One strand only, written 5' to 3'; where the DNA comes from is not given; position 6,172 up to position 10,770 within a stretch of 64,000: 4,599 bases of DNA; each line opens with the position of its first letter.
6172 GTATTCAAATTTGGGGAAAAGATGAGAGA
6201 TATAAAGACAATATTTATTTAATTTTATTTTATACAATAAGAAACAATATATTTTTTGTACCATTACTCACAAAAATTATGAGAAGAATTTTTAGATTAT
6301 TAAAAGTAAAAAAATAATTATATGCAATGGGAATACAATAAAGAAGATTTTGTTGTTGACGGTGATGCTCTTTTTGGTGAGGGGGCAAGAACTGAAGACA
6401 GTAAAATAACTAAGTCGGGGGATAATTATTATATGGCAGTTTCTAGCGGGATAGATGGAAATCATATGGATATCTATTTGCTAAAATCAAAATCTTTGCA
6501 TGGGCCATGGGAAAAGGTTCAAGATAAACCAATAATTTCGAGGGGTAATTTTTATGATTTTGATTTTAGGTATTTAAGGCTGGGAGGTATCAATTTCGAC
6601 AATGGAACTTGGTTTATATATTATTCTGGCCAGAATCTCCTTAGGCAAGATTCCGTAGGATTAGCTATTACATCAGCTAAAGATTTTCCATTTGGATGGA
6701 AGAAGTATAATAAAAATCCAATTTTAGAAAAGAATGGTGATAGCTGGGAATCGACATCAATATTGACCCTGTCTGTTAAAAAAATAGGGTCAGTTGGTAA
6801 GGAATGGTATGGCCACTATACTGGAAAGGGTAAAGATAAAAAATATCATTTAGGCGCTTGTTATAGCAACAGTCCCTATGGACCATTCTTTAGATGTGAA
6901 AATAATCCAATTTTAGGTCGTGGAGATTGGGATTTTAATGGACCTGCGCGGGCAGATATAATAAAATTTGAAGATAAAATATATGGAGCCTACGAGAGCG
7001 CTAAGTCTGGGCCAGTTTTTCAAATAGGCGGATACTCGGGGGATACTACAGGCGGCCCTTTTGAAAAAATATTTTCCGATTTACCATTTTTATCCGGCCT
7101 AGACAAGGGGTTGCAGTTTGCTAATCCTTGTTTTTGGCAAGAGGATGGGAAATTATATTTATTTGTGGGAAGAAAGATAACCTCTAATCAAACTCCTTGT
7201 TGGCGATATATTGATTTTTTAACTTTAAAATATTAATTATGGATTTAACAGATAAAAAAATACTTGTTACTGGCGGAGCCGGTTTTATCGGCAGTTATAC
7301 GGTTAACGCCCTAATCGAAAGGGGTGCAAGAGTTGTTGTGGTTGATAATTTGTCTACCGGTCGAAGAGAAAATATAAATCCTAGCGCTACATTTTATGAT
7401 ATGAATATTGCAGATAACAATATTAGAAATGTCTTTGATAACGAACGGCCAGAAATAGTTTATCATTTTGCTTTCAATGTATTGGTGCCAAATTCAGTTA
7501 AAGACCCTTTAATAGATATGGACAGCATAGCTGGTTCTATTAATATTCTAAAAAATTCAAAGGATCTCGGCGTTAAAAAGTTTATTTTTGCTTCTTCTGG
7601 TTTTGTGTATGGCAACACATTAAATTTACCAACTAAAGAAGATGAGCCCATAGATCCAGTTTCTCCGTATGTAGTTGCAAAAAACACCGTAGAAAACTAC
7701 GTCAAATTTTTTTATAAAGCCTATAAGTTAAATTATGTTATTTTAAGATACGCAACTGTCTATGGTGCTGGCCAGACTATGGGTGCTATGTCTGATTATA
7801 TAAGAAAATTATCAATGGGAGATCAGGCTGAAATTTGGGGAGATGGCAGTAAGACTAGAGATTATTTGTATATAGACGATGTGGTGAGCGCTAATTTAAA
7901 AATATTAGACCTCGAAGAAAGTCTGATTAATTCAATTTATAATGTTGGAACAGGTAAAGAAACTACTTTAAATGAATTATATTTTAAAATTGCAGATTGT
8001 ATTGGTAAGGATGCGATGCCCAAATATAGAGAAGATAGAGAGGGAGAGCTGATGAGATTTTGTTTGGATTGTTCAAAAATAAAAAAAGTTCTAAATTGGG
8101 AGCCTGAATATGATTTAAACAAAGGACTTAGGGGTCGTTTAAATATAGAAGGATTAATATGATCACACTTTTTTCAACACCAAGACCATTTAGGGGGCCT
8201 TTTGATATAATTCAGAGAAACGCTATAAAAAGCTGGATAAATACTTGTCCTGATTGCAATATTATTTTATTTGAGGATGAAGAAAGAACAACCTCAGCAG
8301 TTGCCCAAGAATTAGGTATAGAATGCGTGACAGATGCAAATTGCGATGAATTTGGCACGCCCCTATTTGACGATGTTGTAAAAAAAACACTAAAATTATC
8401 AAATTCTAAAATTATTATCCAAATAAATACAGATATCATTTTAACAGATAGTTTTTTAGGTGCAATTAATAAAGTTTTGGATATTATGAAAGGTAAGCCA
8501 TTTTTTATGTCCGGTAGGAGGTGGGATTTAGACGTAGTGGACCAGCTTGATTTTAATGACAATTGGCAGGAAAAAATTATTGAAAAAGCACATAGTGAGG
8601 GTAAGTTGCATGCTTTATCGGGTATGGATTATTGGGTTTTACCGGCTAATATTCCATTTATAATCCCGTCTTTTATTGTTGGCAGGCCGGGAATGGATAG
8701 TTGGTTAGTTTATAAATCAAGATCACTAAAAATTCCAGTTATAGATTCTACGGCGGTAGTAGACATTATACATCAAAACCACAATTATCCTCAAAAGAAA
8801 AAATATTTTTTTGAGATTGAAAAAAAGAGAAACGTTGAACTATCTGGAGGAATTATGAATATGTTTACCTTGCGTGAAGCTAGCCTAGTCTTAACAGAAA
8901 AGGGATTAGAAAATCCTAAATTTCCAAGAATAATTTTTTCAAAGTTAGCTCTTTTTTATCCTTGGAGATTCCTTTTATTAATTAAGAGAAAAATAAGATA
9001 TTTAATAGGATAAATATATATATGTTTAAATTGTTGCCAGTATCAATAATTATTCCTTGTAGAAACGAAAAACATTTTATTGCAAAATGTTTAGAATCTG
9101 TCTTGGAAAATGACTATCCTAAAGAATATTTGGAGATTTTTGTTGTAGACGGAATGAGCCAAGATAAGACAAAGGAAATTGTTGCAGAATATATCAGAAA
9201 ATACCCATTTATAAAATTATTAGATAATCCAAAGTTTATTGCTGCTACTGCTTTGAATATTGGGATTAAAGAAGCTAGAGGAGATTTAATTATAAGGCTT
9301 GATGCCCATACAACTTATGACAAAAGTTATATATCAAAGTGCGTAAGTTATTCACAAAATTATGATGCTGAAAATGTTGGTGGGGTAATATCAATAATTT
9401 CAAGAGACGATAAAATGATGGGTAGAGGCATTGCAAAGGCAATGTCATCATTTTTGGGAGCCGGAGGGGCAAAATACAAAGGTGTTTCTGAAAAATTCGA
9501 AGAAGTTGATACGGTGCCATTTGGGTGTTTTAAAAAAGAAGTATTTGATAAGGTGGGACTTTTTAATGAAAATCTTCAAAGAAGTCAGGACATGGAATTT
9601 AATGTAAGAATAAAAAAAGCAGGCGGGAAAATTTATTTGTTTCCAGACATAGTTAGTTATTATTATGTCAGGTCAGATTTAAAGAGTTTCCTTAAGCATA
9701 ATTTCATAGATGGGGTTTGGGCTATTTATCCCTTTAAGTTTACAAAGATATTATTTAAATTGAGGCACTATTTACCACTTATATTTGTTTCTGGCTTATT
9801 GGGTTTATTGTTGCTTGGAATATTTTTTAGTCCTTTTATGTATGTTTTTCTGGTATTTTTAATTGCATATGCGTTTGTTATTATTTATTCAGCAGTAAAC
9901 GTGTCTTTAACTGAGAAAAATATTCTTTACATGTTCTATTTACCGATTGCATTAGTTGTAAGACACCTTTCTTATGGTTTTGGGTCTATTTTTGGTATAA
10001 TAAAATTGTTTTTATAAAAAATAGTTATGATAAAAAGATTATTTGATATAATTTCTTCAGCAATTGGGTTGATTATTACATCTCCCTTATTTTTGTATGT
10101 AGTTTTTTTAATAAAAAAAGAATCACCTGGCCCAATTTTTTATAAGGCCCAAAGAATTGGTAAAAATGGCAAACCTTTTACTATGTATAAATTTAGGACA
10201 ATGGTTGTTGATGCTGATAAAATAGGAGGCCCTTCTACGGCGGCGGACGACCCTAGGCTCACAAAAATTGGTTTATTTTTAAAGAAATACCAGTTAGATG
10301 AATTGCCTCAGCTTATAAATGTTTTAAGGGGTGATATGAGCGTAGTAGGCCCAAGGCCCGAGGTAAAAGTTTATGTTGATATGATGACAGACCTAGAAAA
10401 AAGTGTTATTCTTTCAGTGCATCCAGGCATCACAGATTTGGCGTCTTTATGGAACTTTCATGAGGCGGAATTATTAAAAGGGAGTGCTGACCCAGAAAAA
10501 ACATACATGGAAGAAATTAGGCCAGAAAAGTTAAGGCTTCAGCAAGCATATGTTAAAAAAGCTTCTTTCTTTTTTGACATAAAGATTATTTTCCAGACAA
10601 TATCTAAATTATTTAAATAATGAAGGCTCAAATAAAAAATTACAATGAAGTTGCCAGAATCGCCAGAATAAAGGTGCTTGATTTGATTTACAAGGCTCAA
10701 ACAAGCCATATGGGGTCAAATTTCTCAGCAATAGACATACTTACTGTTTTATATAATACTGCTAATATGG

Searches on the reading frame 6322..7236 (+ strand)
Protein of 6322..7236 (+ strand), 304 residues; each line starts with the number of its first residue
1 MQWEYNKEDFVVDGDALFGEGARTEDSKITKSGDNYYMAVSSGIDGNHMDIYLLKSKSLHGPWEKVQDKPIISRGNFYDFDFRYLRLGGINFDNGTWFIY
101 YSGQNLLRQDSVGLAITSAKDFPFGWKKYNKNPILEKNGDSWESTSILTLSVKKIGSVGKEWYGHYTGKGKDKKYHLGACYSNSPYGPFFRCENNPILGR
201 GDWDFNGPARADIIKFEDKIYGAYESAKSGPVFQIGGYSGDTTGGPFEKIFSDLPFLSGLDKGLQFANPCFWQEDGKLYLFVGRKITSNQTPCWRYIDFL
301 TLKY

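Call 41: search_protein_families(library=pfam, proteins=[window:6322-7236:+], max_evalue=0.001)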
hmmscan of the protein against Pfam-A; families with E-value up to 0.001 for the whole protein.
window:6322-7236:+ (304 aa): 1 family
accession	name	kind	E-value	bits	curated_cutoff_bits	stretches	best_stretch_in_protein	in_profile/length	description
PF04616.20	Glyco_hydro_43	-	1.1e-09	38.6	32.2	1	22-74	180-232/288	Glycosyl hydrolases family 43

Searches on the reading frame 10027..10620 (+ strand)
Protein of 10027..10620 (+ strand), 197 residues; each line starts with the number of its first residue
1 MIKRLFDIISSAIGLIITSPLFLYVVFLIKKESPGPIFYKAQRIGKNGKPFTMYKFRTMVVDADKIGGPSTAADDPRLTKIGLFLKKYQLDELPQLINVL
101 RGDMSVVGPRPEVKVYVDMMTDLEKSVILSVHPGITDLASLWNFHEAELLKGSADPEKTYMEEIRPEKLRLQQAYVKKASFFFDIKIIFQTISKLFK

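Call 41: search_protein_families(library=pfam, proteins=[window:10027-10620:+], max_evalue=0.001)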
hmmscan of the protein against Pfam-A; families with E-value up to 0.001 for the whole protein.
window:10027-10620:+ (197 aa): 1 family
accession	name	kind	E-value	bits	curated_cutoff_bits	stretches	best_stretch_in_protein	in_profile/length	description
PF02397.22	Bac_transf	-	6.1e-61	205.5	27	1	3-197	1-179/179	Bacterial sugar transferase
